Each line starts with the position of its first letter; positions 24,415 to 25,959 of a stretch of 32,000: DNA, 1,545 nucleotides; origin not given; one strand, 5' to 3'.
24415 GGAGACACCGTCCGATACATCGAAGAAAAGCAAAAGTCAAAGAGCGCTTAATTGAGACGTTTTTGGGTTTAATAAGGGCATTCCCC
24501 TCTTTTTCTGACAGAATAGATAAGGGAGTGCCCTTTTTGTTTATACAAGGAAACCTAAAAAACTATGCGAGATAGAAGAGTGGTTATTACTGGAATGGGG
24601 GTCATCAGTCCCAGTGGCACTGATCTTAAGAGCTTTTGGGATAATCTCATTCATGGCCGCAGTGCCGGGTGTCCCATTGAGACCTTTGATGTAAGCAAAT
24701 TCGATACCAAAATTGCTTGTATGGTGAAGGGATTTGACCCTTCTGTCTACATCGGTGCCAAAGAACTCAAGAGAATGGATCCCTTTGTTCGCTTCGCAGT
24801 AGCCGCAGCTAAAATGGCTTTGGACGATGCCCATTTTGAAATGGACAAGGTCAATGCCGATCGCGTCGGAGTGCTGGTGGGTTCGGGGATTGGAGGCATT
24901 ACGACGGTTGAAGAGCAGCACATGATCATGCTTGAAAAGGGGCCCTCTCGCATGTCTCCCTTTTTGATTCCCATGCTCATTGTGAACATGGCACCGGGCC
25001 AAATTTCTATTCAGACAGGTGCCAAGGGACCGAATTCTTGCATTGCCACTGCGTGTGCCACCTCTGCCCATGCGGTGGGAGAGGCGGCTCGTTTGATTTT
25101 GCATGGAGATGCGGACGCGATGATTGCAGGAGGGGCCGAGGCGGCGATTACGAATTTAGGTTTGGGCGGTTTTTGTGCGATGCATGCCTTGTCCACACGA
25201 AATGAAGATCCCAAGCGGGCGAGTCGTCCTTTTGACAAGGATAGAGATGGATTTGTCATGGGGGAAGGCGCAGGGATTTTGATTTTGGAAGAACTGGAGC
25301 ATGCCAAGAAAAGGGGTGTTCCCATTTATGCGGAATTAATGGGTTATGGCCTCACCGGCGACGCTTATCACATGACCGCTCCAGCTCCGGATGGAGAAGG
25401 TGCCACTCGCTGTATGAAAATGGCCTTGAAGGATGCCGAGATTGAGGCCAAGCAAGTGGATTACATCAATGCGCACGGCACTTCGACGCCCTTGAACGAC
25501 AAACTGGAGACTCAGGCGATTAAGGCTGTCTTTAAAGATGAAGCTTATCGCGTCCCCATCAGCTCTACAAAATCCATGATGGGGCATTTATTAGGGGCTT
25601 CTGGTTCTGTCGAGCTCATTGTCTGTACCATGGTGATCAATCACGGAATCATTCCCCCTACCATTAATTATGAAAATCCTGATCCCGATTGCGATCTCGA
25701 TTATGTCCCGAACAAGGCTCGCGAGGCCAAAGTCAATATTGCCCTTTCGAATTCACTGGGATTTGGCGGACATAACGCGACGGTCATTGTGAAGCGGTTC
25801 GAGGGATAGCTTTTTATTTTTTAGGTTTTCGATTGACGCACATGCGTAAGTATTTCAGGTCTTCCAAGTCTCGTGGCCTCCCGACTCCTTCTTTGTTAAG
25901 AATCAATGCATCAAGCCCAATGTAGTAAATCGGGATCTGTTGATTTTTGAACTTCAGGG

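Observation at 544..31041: Gene punctuation by hairpins whose arms are tandem 7-nt units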

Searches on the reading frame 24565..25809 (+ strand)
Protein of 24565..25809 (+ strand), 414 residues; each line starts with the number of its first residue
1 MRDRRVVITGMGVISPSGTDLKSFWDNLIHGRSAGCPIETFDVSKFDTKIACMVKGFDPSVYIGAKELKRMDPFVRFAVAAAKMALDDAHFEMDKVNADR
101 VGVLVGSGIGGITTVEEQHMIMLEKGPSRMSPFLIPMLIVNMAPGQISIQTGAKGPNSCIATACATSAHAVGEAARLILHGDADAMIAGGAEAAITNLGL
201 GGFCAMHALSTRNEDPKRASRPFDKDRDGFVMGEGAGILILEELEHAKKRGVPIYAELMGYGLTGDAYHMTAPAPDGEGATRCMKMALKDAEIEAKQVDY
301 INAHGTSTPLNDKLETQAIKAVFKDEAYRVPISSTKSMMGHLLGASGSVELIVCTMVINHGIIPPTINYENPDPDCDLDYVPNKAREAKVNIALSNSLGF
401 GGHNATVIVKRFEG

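Call 6: search_protein_families(library=pfam, proteins=[window:24565-25809:+])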
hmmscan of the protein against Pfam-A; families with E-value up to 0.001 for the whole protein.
window:24565-25809:+ (414 aa): 3 families
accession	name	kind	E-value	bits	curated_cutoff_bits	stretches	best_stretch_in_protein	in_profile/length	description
PF00109.32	ketoacyl-synt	-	1.5e-61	208.6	20.8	1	4-247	2-252/252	Beta-ketoacyl synthase, N-terminal domain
PF02801.28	Ketoacyl-synt_C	-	7.3e-44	149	20.8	1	255-370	1-119/119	Beta-ketoacyl synthase, C-terminal domain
PF00108.29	Thiolase_N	-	0.00046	20.1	26.4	0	154-193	75-114/260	Thiolase, N-terminal domain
